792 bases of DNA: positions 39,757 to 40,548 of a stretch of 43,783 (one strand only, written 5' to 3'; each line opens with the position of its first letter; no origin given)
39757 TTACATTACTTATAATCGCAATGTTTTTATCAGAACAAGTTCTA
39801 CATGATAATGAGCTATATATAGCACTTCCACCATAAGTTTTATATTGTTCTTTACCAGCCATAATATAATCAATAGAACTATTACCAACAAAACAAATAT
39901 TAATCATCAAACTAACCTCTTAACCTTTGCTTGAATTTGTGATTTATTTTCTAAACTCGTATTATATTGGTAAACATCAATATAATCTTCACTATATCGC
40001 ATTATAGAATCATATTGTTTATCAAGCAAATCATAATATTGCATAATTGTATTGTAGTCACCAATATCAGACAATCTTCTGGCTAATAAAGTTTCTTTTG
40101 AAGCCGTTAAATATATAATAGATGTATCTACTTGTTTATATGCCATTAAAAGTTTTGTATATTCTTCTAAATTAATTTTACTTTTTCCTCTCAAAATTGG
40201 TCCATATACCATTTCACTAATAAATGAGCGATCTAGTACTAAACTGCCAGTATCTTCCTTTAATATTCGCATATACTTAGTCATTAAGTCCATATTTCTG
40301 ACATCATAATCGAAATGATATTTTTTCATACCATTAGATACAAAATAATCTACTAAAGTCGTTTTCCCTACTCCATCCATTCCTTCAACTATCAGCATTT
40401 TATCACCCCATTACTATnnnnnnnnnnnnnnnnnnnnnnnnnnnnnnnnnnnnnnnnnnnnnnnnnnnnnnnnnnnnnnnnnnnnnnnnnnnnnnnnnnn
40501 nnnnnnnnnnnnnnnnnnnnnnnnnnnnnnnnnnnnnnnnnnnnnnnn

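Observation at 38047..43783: Translationally coupled 7-gene operon made only of nucleotide, nucleoside or base enzymes: candidate undescribed nucleotide/DNA-base modification or nucleotide-targeting defence system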

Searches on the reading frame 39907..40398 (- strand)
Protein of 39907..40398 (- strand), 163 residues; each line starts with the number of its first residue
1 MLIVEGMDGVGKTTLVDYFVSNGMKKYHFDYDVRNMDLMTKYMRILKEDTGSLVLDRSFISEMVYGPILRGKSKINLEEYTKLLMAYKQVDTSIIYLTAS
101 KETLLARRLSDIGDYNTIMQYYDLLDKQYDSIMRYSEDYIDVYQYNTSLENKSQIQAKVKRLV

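Call 6: search_protein_families(library=pfam, proteins=[window:39907-40398:-], max_evalue=0.1)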
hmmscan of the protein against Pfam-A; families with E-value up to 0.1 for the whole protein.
window:39907-40398:- (163 aa): 8 families
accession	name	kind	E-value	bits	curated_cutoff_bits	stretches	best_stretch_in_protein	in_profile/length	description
PF01712.25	dNK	-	1.3e-05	25.5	27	1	24-159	49-194/203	Deoxynucleoside kinase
PF13238.12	AAA_18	-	0.00064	20.6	29.4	1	3-109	2-109/128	AAA domain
PF02223.23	Thymidylate_kin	-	0.0094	16.1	27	1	4-20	1-17/185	Thymidylate kinase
PF13207.12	AAA_17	-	0.011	16.5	27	0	88-111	98-122/136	AAA domain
PF13173.12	AAA_14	-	0.015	15.7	27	0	2-31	5-39/129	AAA domain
PF00931.28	NB-ARC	-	0.024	14.3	23.5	1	2-31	21-51/248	NB-ARC domain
PF01637.24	ATPase_2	-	0.037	14.3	33.2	0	3-29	24-49/225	ATPase domain predominantly from Archaea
PF20720.3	nSTAND3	-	0.041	14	27.2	1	1-43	19-61/155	Novel STAND NTPase 3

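Call 7: search_protein_families(library=ncbifam, proteins=[window:39907-40398:-], max_evalue=0.1)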
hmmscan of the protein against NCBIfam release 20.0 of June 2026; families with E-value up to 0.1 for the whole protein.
window:39907-40398:- (163 aa): 3 families
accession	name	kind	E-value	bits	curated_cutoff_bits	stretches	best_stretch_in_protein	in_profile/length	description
TIGR00041.1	DTMP_kinase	equivalog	8e-05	22.4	83.25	1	3-25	8-30/196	dTMP kinase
NF003828.1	PRK05416.1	equivalog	0.014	15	244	1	1-107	1-95/278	RNase adapter RapZ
NF005923.0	PRK07933.1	equivalog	0.084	12.2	193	0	2-20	3-21/213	dTMP kinase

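Call 8: search_protein_families(library=padloc, proteins=[window:39907-40398:-], max_evalue=0.1)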
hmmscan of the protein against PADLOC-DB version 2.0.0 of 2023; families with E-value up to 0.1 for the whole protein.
window:39907-40398:- (163 aa): 4 families
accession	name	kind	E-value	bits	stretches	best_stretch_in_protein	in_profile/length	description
PDLC04690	PDC-M51B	-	5.6e-05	21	1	2-18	5-21/191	-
PDLC02911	VakA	-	0.00022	19.8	1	3-162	6-162/163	-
PDLC02753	PbeC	-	0.00094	15.6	1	68-138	163-234/648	PbeC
PDLC04140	mad8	-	0.01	13.4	1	2-151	30-129/314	mads_8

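Call 9: search_protein_families(library=phrogs, proteins=[window:39907-40398:-], max_evalue=0.01)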
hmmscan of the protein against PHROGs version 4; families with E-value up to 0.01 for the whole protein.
window:39907-40398:- (163 aa): 3 families
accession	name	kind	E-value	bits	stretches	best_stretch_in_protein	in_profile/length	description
phrog_761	-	other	1.2e-14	55.8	1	2-159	22-211/362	thymidylate kinase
phrog_1815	-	other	0.0015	19.8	0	78-146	100-167/197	guanylate kinase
phrog_18375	-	DNA, RNA and nucleotide metabolism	0.0028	17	1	1-96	377-467/644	DNA primase/helicase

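Call 68: search_dna_similar(query=window:39907-40398:-, collection=phages, mode=protein, max_evalue=0.001, max_rows=25)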
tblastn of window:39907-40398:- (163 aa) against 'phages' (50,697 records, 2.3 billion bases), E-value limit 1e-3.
Records with a match: 62; places in all: 62; records where one place covers at least 80% of the query: 2.
Best place of each record, by identity: <60% 62.
By first word of the organism name: Microbacterium 58; Yersinia 1; Pseudomonas 1; uncultured 1; Curtobacterium 1.
By host as written in the record: Microbacterium foliorum NRRL B-24224 35; Microbacterium foliorum NRRL B-24224 SEA 19; - 2; Microbacterium testaceum NRRL B-24232 2; Yersinia enterocolitica 1; Pseudomonas taiwanensis 1; Curtobacterium flaccumfaciens NRRL B-729 SEA 1; Microbacterium foliorum NRRL B-24224-SEA 1.
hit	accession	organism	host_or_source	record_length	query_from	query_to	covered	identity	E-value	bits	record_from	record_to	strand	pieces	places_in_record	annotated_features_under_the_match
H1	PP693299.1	Yersinia phage vB_YenM_P744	Yersinia enterocolitica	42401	1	146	90%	28.0%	3e-4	45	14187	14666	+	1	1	thymidylate kinase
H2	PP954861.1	Pseudomonas phage Lebethron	Pseudomonas taiwanensis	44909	1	133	82%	29.4%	3e-4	46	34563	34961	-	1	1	thymidylate kinase | hypothetical protein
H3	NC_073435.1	Microbacterium phage Stromboli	Microbacterium foliorum NRRL B-24224 SEA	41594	3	109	66%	32.5%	4e-5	48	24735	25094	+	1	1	34: thymidylate kinase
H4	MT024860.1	Microbacterium phage Stromboli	Microbacterium foliorum NRRL B-24224 SEA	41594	3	109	66%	32.5%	4e-5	48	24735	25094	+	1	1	34: thymidylate kinase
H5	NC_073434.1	Microbacterium Phage DirtyBubble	Microbacterium foliorum NRRL B-24224 SEA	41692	3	109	66%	32.5%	4e-5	48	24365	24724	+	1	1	33: thymidylate kinase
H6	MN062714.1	Microbacterium Phage DirtyBubble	Microbacterium foliorum NRRL B-24224 SEA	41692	3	109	66%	32.5%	4e-5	48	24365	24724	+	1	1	33: thymidylate kinase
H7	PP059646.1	Microbacterium phage SanaSana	Microbacterium foliorum NRRL B-24224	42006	3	109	66%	32.5%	4e-5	48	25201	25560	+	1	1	36: thymidylate kinase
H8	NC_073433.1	Microbacterium phage Stoor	Microbacterium foliorum NRRL B-24224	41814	3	109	66%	32.5%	5e-5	48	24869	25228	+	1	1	34: thymidylate kinase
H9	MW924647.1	Microbacterium phage Stoor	Microbacterium foliorum NRRL B-24224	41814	3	109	66%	32.5%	5e-5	48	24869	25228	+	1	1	34: thymidylate kinase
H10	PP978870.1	Microbacterium phage Icarian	Microbacterium foliorum NRRL B-24224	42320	3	109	66%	32.5%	7e-5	47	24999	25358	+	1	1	36: thymidylate kinase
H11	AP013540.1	uncultured phage_MedDCM-OCT-S28-C10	metagenomic fosmid library constructed ...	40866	2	124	75%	28.1%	2e-4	46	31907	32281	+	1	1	DTMP kinase, thymidylate kinase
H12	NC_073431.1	Microbacterium phage AvGardian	Microbacterium foliorum NRRL B-24224 SEA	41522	1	109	67%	29.8%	1e-5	50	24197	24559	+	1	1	35: thymidylate kinase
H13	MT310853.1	Microbacterium phage AvGardian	Microbacterium foliorum NRRL B-24224 SEA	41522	1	109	67%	29.8%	1e-5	50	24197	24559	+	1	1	35: thymidylate kinase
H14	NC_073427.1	Microbacterium phage Franklin22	Microbacterium testaceum NRRL B-24232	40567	1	108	66%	27.3%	7e-5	47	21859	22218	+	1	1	30: thymidylate kinase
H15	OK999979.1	Microbacterium phage Franklin22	Microbacterium testaceum NRRL B-24232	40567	1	108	66%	27.3%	7e-5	47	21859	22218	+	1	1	30: thymidylate kinase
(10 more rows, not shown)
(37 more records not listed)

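Call 72: search_solved_structures(query=window:39907-40398:-, max_evalue=1, show_alignments=2)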
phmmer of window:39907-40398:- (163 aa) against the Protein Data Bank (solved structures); distinct sequences matched with E-value up to 1: 1.
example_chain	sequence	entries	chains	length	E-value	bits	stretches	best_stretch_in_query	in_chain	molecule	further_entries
9wd2_A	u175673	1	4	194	0.69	13.4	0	2-120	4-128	Thymidylate kinase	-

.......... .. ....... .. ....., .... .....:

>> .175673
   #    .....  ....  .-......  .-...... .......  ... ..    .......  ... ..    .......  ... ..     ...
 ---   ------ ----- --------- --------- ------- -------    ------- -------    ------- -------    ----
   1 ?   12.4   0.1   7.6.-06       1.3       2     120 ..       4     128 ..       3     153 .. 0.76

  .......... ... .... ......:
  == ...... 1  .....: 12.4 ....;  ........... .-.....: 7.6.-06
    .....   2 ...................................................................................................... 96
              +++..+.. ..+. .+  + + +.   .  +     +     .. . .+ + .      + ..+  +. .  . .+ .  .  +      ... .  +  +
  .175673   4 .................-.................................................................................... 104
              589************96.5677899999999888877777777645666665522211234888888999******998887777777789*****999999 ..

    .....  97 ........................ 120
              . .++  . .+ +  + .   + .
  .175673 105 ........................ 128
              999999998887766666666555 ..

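Call 117: search_protein_families(library=padloc, alignment_id=A8, max_evalue=0.01)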
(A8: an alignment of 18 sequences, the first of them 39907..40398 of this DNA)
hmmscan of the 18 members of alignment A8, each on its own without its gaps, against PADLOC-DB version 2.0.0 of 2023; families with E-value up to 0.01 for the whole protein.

A. member 1, window:39907-40398:- (163 aa): 3 families
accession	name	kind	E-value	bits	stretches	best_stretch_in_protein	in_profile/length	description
PDLC04690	PDC-M51B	-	5.6e-05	21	0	2-18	5-21/191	-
PDLC02911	VakA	-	0.00022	19.8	1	3-162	6-162/163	-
PDLC02753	PbeC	-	0.00094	15.6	1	68-138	163-234/648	PbeC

B. families by the number of members that match (of 18 scanned): 7 families
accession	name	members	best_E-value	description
PDLC04690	PDC-M51B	17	6.8e-09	-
PDLC02911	VakA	16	1.7e-09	-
PDLC04140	mad8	5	0.00041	mads_8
PDLC00289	PtuA1|PtuA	4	7.6e-06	AAA ATPase domain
PDLC02753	PbeC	1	0.00094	PbeC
PDLC02663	DndD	1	0.0031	DndD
PDLC04562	PDC-M29A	1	0.0048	-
